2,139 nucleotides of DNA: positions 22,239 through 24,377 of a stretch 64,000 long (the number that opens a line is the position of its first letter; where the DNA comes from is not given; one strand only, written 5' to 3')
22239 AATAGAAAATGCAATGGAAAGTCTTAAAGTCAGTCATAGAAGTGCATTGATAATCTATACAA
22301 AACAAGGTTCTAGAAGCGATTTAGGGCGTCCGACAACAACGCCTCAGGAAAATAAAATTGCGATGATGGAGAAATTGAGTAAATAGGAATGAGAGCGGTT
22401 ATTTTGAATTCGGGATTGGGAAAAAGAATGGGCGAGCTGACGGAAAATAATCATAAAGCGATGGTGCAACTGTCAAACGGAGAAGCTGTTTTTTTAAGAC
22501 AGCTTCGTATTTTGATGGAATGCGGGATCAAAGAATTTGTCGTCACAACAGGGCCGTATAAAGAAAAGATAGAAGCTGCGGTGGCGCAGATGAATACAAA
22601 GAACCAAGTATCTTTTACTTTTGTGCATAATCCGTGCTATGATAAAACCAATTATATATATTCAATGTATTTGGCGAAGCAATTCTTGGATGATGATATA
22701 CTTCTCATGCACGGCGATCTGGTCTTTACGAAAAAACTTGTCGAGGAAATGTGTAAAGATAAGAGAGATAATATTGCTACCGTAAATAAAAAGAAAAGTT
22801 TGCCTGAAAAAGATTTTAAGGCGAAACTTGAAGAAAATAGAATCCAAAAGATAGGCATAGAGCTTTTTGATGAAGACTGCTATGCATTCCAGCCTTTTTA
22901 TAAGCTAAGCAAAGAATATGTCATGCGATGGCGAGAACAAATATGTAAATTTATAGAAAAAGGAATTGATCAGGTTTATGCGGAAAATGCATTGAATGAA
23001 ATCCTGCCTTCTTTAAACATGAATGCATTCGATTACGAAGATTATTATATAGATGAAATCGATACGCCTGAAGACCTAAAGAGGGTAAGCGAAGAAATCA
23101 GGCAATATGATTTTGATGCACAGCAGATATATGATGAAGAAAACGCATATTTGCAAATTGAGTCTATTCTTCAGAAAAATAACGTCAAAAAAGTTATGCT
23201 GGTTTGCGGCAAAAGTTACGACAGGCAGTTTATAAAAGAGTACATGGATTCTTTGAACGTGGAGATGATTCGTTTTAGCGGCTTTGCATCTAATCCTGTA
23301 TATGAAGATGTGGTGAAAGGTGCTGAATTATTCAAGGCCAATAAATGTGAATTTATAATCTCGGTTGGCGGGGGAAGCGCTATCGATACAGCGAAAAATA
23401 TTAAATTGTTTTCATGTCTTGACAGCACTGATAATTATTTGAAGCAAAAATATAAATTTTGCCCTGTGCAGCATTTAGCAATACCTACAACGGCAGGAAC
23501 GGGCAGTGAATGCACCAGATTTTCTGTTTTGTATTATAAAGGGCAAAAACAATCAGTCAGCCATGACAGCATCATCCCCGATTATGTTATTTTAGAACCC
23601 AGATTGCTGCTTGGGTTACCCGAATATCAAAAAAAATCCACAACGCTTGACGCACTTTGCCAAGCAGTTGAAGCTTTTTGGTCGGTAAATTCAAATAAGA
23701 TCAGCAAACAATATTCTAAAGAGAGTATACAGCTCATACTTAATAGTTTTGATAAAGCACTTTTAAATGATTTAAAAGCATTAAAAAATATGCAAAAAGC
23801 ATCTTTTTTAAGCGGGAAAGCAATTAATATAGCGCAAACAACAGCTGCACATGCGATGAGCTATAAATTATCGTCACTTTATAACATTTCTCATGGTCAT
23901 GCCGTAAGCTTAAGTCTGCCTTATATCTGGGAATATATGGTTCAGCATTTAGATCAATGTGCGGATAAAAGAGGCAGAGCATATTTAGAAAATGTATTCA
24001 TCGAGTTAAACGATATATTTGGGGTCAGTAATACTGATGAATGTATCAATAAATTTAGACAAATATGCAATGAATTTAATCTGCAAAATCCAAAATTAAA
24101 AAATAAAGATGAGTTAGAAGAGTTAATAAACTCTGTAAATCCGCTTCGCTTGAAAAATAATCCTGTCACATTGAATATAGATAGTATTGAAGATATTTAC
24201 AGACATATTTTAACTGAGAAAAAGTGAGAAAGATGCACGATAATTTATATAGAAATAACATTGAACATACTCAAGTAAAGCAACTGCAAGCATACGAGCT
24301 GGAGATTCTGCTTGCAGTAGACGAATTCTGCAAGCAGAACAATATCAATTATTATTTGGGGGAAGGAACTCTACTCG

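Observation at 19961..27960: Phosphonate operon: early fosfomycin-type enzymes linked to three LicD transferases, predicted to add 2-hydroxyethylphosphonate to a wall glycopolymer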

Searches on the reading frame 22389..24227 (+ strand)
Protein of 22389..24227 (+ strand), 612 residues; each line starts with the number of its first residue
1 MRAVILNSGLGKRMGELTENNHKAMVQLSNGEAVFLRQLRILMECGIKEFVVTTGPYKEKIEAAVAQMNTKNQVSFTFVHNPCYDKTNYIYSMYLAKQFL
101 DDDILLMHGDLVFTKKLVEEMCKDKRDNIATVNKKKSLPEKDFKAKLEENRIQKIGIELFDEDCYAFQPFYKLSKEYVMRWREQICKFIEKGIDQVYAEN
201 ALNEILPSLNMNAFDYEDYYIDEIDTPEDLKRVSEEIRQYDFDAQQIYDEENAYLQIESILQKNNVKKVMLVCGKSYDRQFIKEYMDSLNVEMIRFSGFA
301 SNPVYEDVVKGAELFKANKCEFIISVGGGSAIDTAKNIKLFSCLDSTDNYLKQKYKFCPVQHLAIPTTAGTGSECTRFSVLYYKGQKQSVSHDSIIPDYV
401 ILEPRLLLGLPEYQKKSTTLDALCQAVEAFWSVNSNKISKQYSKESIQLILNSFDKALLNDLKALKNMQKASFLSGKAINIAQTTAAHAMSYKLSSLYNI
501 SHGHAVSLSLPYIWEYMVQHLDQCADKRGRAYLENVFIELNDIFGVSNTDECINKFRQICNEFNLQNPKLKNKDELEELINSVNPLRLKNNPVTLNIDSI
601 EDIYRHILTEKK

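Call 3: search_protein_families(library=pfam, proteins=[window:22389-24227:+], max_evalue=0.001)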
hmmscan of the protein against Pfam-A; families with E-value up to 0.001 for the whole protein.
window:22389-24227:+ (612 aa): 5 families
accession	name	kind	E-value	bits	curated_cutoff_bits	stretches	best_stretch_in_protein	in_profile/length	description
PF00465.25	Fe-ADH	-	1.2e-37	129.6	31.3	1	246-404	3-168/168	Iron-containing alcohol dehydrogenase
PF25137.1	ADH_Fe_C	-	9.4e-25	87.9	27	1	417-607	3-193/194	Fe-containing alcohol dehydrogenase family, C-terminal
PF12804.13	NTP_transf_3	-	2.3e-10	41.3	27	1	3-132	1-121/160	MobA-like NTP transferase domain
PF13685.12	Fe-ADH_2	-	1.7e-08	35.1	28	1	251-338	4-93/149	Iron-containing alcohol dehydrogenase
PF00483.29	NTP_transferase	-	3.1e-08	34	21.2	1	3-134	2-137/245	Nucleotidyl transferase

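Call 4: search_protein_families(library=ncbifam, proteins=[window:22389-24227:+], max_evalue=0.001)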
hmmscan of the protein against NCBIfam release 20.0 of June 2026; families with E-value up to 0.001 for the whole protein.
window:22389-24227:+ (612 aa): 27 families (the best 25 are shown)
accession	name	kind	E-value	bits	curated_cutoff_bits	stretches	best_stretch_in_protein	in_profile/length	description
NF041833.1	Fe_ADH_ErcA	equivalog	1.4e-42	146.2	550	1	260-607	24-381/382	alcohol dehydrogenase-like regulatory protein ErcA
TIGR03405.1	Phn_Fe-ADH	equivalog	8.5e-41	139.9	423.7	1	288-541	46-307/355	iron-containing alcohol dehydrogenase PsrA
TIGR02638.1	lactal_redase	equivalog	1.3e-40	139.4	523.15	1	256-564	19-335/379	lactaldehyde reductase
NF010378.0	PRK13805.1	equivalog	1.4e-39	135.6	951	1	245-522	463-762/872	bifunctional acetaldehyde-CoA/alcohol dehydrogenase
NF007911.0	PRK10624.1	equivalog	2.7e-36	125.3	537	1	251-606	15-380/382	lactaldehyde reductase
NF007363.0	PRK09860.1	equivalog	7.9e-35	120.7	581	1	282-605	51-380/383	L-threonine dehydrogenase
NF053866.1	CholDhdGbsBBac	equivalog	1e-33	116.5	550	1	252-606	23-389/392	choline dehydrogenase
NF011998.0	PRK15454.1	equivalog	7.5e-31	107.2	556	1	293-531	80-324/395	ethanolamine utilization ethanol dehydrogenase EutG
NF058672.1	4HyButDHCUPNE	equivalog_domain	4.1e-30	105.2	500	1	251-529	14-303/378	4-hydroxybutyrate dehydrogenase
NF050025.1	SulfAcetaldRedSarD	equivalog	2.1e-28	99.3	700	1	283-516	51-290/385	sulfoacetaldehyde reductase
NF041135.1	IPPtranDIPPsyn_Thcocales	equivalog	4.4e-23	81.9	580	1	1-237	1-217/419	bifunctional L-myo-inositol-1-phosphate cytidylyltransferase/CDP-L-myo-inositol myo-inositolphosphotransferase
TIGR04266.1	NDMA_methanol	equivalog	1.3e-21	76.9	625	1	287-518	62-304/420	NDMA-dependent methanol dehydrogenase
NF011717.0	PRK15138.1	equivalog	2.6e-16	59.7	645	1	288-516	53-295/387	alcohol dehydrogenase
TIGR03992.1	Arch_glmU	subfamily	4.1e-15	55.5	292.1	1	1-154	1-148/393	bifunctional sugar-1-phosphate nucleotidylyltransferase/acetyltransferase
NF041822.1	daptide_DH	equivalog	5.9e-14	51.7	300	1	317-437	52-182/363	daptide-type RiPP biosynthesis dehydogenase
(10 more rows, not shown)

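Call 15: find_homologous_proteins(query=window:22389-24227:+, max_evalue=1e-10)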
Query window:22389-24227:+ (612 aa): 7896 proteins with E <= 1e-10 among 8000 candidates; the best 120 are listed.
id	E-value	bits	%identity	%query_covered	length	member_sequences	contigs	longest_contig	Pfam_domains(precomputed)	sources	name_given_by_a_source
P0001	0.0e+0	1365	100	100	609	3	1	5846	PF00483.30,PF13685.13,PF25137.1,PF12804.14,PF00465.26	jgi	-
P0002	0.0e+0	1099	78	100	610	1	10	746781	PF00483.30,PF13685.13,PF20202.5,PF25137.1,PF12804.14,PF00465.26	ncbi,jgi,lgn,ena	jgi:alcohol dehydrogenase class IV/GTP:adenosylcobinamide-phosphate guanylyltransferase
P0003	0.0e+0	1055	76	98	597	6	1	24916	PF13685.13,PF25137.1,PF12804.14,PF00465.26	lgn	-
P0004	5.8e-264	895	65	99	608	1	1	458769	PF13685.13,PF25137.1,PF12804.14,PF00465.26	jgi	-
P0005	1.2e-238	812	58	100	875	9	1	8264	PF04991.20,PF13685.13,PF25137.1,PF12804.14,PF00465.26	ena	-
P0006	1.2e-227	775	57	100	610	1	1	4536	PF00483.30,PF13685.13,PF25137.1,PF12804.14,PF00465.26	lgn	-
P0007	7.8e-225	766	49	94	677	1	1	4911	PF00483.30,PF13685.13,PF25137.1,PF12804.14,PF00465.26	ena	-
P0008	1.3e-224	765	57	99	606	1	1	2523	PF00483.30,PF13685.13,PF25137.1,PF12804.14,PF00465.26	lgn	-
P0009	1.8e-224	765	55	100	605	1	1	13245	PF00483.30,PF13685.13,PF25137.1,PF12804.14,PF00465.26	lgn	-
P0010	1.1e-222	759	55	99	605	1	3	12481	PF13685.13,PF25137.1,PF12804.14,PF00465.26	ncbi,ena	-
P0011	2.5e-222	758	54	99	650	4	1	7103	PF13685.13,PF25137.1,PF12804.14,PF00465.26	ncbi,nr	ncbi:MAG: iron-containing alcohol dehydrogenase, partial [Oscillospiraceae bacterium]|nr:iron-contai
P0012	1.7e-218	745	55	100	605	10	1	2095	PF00483.30,PF13685.13,PF25137.1,PF12804.14,PF00465.26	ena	-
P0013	2.9e-218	744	56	99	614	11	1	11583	PF13685.13,PF25137.1,PF12804.14,PF00465.26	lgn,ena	-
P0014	2.7e-217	741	55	99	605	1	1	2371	PF13685.13,PF25137.1,PF12804.14,PF00465.26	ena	-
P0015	3.2e-217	741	55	100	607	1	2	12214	PF13685.13,PF25137.1,PF12804.14,PF00465.26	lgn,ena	-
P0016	4.1e-217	741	55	100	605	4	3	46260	PF25137.1,PF12804.14,PF00465.26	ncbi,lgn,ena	-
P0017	4.3e-217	741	54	100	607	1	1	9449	PF13685.13,PF25137.1,PF12804.14,PF00465.26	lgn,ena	-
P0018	5.0e-217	740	55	100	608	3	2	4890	PF25137.1,PF12804.14,PF00465.26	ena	-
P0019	3.4e-216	738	55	99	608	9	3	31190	PF25137.1,PF12804.14,PF00465.26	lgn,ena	-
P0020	3.5e-216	738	55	100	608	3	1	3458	PF25137.1,PF12804.14,PF00465.26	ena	-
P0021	9.6e-216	736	55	100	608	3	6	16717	PF25137.1,PF12804.14,PF00465.26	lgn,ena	-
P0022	6.9e-215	733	54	99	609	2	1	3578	PF00483.30,PF13685.13,PF25137.1,PF12804.14,PF00465.26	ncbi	-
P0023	1.0e-213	729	55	99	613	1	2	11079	PF25137.1,PF12804.14,PF00465.26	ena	-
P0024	1.1e-213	729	53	100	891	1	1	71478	PF04991.20,PF13685.13,PF25137.1,PF12804.14,PF00465.26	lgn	-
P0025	5.3e-213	727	54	99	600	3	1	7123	PF00483.30,PF13685.13,PF25137.1,PF12804.14,PF00465.26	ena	-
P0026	2.3e-212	725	54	99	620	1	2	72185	PF13685.13,PF25137.1,PF12804.14,PF00465.26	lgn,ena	-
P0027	2.9e-212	725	53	100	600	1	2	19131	PF13685.13,PF25137.1,PF12804.14,PF00465.26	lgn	-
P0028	3.3e-212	724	55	100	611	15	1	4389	PF00483.30,PF13685.13,PF25137.1,PF12804.14,PF00465.26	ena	-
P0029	4.1e-212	724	55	99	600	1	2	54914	PF00483.30,PF13685.13,PF25137.1,PF12804.14,PF00465.26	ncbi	-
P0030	2.4e-211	722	53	99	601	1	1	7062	PF00483.30,PF13685.13,PF25137.1,PF12804.14,PF00465.26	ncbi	-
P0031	2.6e-211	721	54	99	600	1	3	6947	PF00483.30,PF25137.1,PF12804.14,PF00465.26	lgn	-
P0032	2.9e-211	721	54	99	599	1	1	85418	PF00483.30,PF13685.13,PF25137.1,PF12804.14,PF00465.26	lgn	-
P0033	3.6e-211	721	53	99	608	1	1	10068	PF00483.30,PF25137.1,PF12804.14,PF00465.26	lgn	-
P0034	6.8e-211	720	54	99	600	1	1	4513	PF00483.30,PF13685.13,PF25137.1,PF12804.14,PF00465.26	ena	-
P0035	5.8e-210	717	54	99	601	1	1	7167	PF25137.1,PF12804.14,PF00465.26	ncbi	-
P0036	1.9e-209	715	53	100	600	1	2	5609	PF13685.13,PF25137.1,PF12804.14,PF00465.26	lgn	-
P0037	2.0e-209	715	53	100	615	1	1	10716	PF00483.30,PF13685.13,PF20202.5,PF25137.1,PF12804.14,PF00465.26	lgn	-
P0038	2.2e-209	715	51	99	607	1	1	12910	PF00483.30,PF13685.13,PF25137.1,PF12804.14,PF00465.26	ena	-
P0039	3.2e-209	715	53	100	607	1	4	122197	PF13685.13,PF25137.1,PF12804.14,PF00465.26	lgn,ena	-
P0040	4.5e-209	714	54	99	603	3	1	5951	PF00483.30,PF13685.13,PF25137.1,PF12804.14,PF00465.26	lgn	-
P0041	5.8e-209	714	53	99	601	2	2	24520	PF00483.30,PF25137.1,PF12804.14,PF00465.26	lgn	-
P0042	7.3e-209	713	54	99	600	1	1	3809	PF00483.30,PF13685.13,PF25137.1,PF12804.14,PF00465.26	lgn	-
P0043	1.0e-208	713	53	97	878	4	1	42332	PF04991.20,PF13685.13,PF25137.1,PF12804.14,PF00465.26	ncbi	-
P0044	2.4e-208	712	52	99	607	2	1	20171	PF00483.30,PF13685.13,PF25137.1,PF12804.14,PF00465.26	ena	-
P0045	3.9e-208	711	56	99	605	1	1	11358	PF00483.30,PF13685.13,PF25137.1,PF12804.14,PF00465.26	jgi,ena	-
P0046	9.2e-208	710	54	100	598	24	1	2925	PF13685.13,PF25137.1,PF12804.14,PF00465.26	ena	-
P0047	1.6e-207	709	53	99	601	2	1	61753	PF25137.1,PF12804.14,PF00465.26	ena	-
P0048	3.4e-207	708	53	100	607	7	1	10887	PF13685.13,PF25137.1,PF12804.14,PF00465.26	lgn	-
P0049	5.2e-207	707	52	99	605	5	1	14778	PF13685.13,PF25137.1,PF12804.14,PF00465.26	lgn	-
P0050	5.4e-207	707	52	99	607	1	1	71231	PF00483.30,PF13685.13,PF25137.1,PF12804.14,PF00465.26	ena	-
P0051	5.5e-207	707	50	99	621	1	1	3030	PF13685.13,PF25137.1,PF12804.14,PF00465.26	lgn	-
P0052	1.3e-206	706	54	100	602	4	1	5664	PF00483.30,PF13685.13,PF25137.1,PF12804.14,PF00465.26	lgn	-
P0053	1.8e-206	705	55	99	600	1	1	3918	PF00483.30,PF13685.13,PF25137.1,PF12804.14,PF00465.26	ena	-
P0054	3.3e-206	705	53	99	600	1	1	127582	PF00483.30,PF13685.13,PF25137.1,PF12804.14,PF00465.26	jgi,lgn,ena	-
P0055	4.7e-206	704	53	99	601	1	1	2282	PF00483.30,PF13685.13,PF25137.1,PF12804.14,PF00465.26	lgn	-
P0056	1.6e-205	702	55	99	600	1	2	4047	PF00483.30,PF13685.13,PF25137.1,PF12804.14,PF00465.26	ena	-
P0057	1.7e-205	702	55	99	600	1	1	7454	PF00483.30,PF13685.13,PF25137.1,PF12804.14,PF00465.26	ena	-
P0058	1.8e-205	702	51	99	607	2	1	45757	PF00483.30,PF13685.13,PF25137.1,PF12804.14,PF00465.26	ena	-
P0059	2.6e-205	702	53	99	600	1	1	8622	PF00483.30,PF13685.13,PF25137.1,PF12804.14,PF00465.26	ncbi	-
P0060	4.3e-205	701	54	99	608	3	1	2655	PF25137.1,PF12804.14,PF00465.26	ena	-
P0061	4.6e-205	701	53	99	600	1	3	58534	PF00483.30,PF13685.13,PF25137.1,PF12804.14,PF00465.26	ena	-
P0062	8.6e-205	700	54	99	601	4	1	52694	PF00483.30,PF13685.13,PF25137.1,PF12804.14,PF00465.26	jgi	-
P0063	1.2e-204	699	53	99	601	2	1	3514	PF25137.1,PF12804.14,PF00465.26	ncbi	-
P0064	3.7e-204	698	55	99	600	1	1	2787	PF00483.30,PF13685.13,PF25137.1,PF12804.14,PF00465.26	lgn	-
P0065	3.1e-203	695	53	99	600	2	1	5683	PF00483.30,PF13685.13,PF25137.1,PF12804.14,PF00465.26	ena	-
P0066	6.8e-203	694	51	100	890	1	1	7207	PF00483.30,PF04991.20,PF13685.13,PF25137.1,PF12804.14,PF00465.26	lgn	-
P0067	6.9e-203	694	53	97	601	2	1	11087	PF13685.13,PF25137.1,PF12804.14,PF00465.26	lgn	-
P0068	7.3e-203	694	51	99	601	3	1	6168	PF25137.1,PF12804.14,PF00465.26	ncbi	ncbi:MAG: iron-containing alcohol dehydrogenase [Acutalibacteraceae bacterium]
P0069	1.7e-202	692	51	100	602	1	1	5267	PF00483.30,PF13685.13,PF25137.1,PF12804.14,PF00465.26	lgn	-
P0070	1.8e-202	692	49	99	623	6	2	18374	PF13685.13,PF25137.1,PF12804.14,PF00465.26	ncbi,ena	-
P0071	3.9e-202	691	53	99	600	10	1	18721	PF00483.30,PF13685.13,PF25137.1,PF12804.14,PF00465.26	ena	-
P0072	1.1e-201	690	51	100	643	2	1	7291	PF25137.1,PF12804.14,PF00465.26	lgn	-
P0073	7.2e-201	687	50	97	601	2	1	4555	PF13685.13,PF25137.1,PF12804.14,PF00465.26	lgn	-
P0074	1.4e-200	686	56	84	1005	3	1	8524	PF00483.30,PF04991.20,PF13685.13,PF25137.1,PF12804.14,PF00465.26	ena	-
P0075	2.8e-200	685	50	99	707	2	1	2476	PF00483.30,PF13685.13,PF25137.1,PF12804.14,PF00465.26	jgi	-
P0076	5.6e-200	684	51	99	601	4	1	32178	PF13685.13,PF25137.1,PF12804.14,PF00465.26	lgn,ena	-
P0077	9.8e-200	683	51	100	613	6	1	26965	PF13685.13,PF25137.1,PF12804.14,PF00465.26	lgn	-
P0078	1.0e-199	683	51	99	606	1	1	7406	PF00483.30,PF13685.13,PF25137.1,PF12804.14,PF00465.26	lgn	-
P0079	1.1e-199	683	51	100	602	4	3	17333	PF13685.13,PF25137.1,PF12804.14,PF00465.26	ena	-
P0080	2.6e-199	682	52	100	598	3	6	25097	PF25137.1,PF12804.14,PF00465.26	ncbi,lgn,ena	-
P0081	4.0e-199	681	52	99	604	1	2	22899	PF00483.30,PF13685.13,PF25137.1,PF12804.14,PF00465.26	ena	-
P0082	4.5e-198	678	50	97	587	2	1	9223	PF13685.13,PF25137.1,PF12804.14,PF00465.26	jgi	-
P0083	5.2e-198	678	48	99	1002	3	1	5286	PF00483.30,PF04991.20,PF13685.13,PF25137.1,PF12804.14,PF00465.26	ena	-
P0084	1.4e-196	673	51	96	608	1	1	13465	PF00483.30,PF13685.13,PF25137.1,PF12804.14,PF00465.26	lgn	-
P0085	1.4e-196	673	59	81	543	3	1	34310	PF13685.13,PF25137.1,PF12804.14,PF00465.26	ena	-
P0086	2.5e-196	672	52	99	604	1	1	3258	PF00483.30,PF13685.13,PF25137.1,PF12804.14,PF00465.26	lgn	-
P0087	4.7e-196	671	52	98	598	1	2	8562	PF13685.13,PF25137.1,PF00465.26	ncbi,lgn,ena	-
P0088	1.3e-195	670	51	99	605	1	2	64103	PF00483.30,PF13685.13,PF25137.1,PF12804.14,PF00465.26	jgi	-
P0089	1.9e-195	669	50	100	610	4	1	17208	PF13685.13,PF25137.1,PF12804.14,PF00465.26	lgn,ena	-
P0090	1.0e-194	667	50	99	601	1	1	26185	PF13685.13,PF25137.1,PF12804.14,PF00465.26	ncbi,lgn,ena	-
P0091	1.0e-194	667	49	100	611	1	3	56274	PF00483.30,PF13685.13,PF25137.1,PF12804.14,PF00465.26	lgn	-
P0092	1.7e-194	666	51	99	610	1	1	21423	PF13685.13,PF25137.1,PF12804.14,PF00465.26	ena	-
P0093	1.7e-194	666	51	99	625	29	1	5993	PF00483.30,PF13685.13,PF25137.1,PF12804.14,PF00465.26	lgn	-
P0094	2.9e-194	665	50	99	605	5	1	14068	PF13685.13,PF25137.1,PF12804.14,PF00465.26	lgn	-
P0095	3.0e-194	665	48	99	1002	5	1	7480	PF00483.30,PF04991.20,PF13685.13,PF25137.1,PF12804.14,PF00465.26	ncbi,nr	ncbi:MAG: iron-containing alcohol dehydrogenase [Eubacterium sp.]|nr:iron-containing alcohol dehydro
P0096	4.3e-194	665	51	99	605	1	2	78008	PF00483.30,PF25137.1,PF12804.14,PF00465.26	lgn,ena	-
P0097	5.0e-194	664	50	99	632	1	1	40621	PF00483.30,PF13685.13,PF25137.1,PF12804.14,PF00465.26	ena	-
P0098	7.0e-193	661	48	99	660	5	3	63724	PF00483.30,PF13685.13,PF25137.1,PF12804.14,PF00465.26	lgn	-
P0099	7.5e-193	661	51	99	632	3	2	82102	PF00483.30,PF13685.13,PF25137.1,PF12804.14,PF00465.26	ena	-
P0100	9.8e-193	660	51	99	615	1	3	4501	PF13685.13,PF25137.1,PF12804.14,PF00465.26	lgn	-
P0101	1.5e-192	659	51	100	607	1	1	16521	PF13685.13,PF25137.1,PF12804.14,PF00465.26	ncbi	-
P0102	2.3e-192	659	49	100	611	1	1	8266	PF13685.13,PF25137.1,PF12804.14,PF00465.26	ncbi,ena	-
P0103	7.4e-192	657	48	100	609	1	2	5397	PF00483.30,PF13685.13,PF25137.1,PF12804.14,PF00465.26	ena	-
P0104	9.4e-192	657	48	99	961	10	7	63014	PF04991.20,PF25137.1,PF12804.14,PF00465.26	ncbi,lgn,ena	-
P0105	1.0e-191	657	52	99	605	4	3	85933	PF00483.30,PF13685.13,PF25137.1,PF12804.14,PF00465.26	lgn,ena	-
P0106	1.6e-191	656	50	99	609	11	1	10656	PF00483.30,PF13685.13,PF25137.1,PF12804.14,PF00465.26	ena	-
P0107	1.7e-191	656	48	99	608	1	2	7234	PF00483.30,PF13685.13,PF25137.1,PF12804.14,PF00465.26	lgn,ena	-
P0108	2.0e-191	656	50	99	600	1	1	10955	PF13685.13,PF25137.1,PF12804.14,PF00465.26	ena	-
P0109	2.4e-191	656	48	99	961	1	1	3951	PF00483.30,PF04991.20,PF13685.13,PF25137.1,PF12804.14,PF00465.26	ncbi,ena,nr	ncbi:MAG: iron-containing alcohol dehydrogenase [Eubacterium sp.]|nr:iron-containing alcohol dehydro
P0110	4.6e-191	655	49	100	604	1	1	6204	PF13685.13,PF25137.1,PF12804.14,PF00465.26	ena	-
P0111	6.3e-191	654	47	99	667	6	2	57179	PF00483.30,PF25137.1,PF12804.14,PF00465.26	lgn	-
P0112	7.9e-191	654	48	99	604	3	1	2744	PF25137.1,PF12804.14,PF00465.26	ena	-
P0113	1.6e-190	653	49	100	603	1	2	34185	PF13685.13,PF25137.1,PF12804.14,PF00465.26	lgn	-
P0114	1.8e-190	653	49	100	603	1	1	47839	PF13685.13,PF25137.1,PF12804.14,PF00465.26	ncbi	-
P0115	1.9e-190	653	52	99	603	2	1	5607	PF00483.30,PF13685.13,PF25137.1,PF12804.14,PF00465.26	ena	-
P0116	2.1e-190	652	49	100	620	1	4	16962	PF00483.30,PF13685.13,PF25137.1,PF12804.14,PF00465.26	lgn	-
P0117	2.2e-190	652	51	99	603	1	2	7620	PF00483.30,PF13685.13,PF25137.1,PF00465.26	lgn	-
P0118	2.3e-190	652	49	100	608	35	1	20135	PF13685.13,PF25137.1,PF12804.14,PF00465.26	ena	-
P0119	7.9e-190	651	51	99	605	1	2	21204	PF00483.30,PF13685.13,PF25137.1,PF12804.14,PF00465.26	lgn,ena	-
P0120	1.9e-189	649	49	100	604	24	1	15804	PF13685.13,PF25137.1,PF12804.14,PF00465.26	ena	-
